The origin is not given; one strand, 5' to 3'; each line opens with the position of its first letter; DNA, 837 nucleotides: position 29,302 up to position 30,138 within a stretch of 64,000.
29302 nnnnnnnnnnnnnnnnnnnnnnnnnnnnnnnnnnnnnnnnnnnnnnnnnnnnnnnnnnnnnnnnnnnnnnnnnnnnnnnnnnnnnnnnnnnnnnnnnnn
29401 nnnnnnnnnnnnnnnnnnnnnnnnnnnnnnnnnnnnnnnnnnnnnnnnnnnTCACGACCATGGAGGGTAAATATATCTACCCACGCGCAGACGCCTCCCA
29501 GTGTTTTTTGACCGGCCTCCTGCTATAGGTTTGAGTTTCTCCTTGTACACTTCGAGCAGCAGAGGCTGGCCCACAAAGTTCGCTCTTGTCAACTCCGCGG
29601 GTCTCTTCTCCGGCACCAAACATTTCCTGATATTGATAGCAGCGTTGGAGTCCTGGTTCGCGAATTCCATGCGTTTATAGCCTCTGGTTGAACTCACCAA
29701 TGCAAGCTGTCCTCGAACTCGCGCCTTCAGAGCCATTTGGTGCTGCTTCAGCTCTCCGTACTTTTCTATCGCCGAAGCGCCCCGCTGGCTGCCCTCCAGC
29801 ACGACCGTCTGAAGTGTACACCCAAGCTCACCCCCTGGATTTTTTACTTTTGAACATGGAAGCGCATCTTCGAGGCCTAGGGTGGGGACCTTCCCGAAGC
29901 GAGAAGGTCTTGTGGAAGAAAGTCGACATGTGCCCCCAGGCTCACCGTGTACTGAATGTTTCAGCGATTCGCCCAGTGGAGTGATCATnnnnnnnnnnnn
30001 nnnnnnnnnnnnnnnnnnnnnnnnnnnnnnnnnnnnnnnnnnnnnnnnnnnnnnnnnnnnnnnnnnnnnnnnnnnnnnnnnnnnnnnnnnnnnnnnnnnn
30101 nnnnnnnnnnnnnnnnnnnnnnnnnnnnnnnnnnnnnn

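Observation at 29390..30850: F1: a TnpB/Fanzor-like RNA-guided-nuclease transposon relic with an intact RuvC-III motif but a dead RuvC-I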

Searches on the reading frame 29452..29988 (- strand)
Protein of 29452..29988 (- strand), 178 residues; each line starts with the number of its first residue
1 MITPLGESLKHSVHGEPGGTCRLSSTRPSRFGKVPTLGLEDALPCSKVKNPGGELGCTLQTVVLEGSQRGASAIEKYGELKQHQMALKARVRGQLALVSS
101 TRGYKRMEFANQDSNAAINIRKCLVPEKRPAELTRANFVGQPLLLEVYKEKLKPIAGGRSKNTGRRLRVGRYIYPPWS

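Call 6: search_protein_families(library=pfam, proteins=[window:29455-29988:-], max_evalue=10)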
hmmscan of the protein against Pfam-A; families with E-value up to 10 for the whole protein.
seq(178 aa): 0 families

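Call 75: list_cluster_members(proteins=[window:29452-29988:-, window:29942-30355:-, window:30391-30636:-, window:46250-46912:+, window:46887-47348:+, window:50615-51064:-, window:49990-50319:-])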
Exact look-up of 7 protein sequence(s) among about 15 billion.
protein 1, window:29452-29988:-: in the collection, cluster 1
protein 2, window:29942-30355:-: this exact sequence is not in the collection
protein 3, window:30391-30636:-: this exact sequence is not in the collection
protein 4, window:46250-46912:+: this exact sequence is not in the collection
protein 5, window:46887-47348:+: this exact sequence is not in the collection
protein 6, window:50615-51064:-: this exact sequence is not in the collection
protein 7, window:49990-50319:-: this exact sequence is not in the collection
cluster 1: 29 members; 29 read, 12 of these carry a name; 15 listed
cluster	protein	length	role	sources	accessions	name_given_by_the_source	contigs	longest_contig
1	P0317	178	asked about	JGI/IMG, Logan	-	hypothetical protein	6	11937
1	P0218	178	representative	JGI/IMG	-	-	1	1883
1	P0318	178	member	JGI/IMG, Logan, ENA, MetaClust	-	hypothetical protein | \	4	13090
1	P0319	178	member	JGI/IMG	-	hypothetical protein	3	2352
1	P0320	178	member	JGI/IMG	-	hypothetical protein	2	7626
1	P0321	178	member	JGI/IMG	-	hypothetical protein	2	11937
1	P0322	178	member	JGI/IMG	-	hypothetical protein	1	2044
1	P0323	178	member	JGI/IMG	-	hypothetical protein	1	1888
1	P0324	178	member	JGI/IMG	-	hypothetical protein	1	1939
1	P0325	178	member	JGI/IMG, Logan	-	hypothetical protein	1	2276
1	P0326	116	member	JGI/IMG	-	hypothetical protein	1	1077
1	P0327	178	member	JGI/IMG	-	hypothetical protein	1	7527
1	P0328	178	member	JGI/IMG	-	hypothetical protein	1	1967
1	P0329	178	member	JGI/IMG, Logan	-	-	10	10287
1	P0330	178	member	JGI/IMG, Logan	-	-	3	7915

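Call 78: find_encoding_contigs(protein=P0330, flank=3500, max_places=3)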
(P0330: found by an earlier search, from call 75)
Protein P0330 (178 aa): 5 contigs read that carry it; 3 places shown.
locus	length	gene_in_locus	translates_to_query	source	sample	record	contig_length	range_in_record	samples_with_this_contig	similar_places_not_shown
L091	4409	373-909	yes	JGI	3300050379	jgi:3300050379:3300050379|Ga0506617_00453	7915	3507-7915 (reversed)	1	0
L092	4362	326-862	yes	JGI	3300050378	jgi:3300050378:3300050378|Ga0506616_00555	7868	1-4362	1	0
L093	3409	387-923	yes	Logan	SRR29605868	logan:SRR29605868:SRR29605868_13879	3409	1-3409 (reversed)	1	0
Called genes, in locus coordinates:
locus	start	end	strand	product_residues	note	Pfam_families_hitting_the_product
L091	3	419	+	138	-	?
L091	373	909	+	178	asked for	-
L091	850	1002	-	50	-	-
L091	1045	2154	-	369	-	-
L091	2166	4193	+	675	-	PF02878:PGM_PMM_I, PF02879:PGM_PMM_II, PF02880:PGM_PMM_III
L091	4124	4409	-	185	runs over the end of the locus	-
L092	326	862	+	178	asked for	-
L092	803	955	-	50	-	-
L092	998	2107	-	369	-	-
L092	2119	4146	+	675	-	PF02878:PGM_PMM_I, PF02879:PGM_PMM_II, PF02880:PGM_PMM_III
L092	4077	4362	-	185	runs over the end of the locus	-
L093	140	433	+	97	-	-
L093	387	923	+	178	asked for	-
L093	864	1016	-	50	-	-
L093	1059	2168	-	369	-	-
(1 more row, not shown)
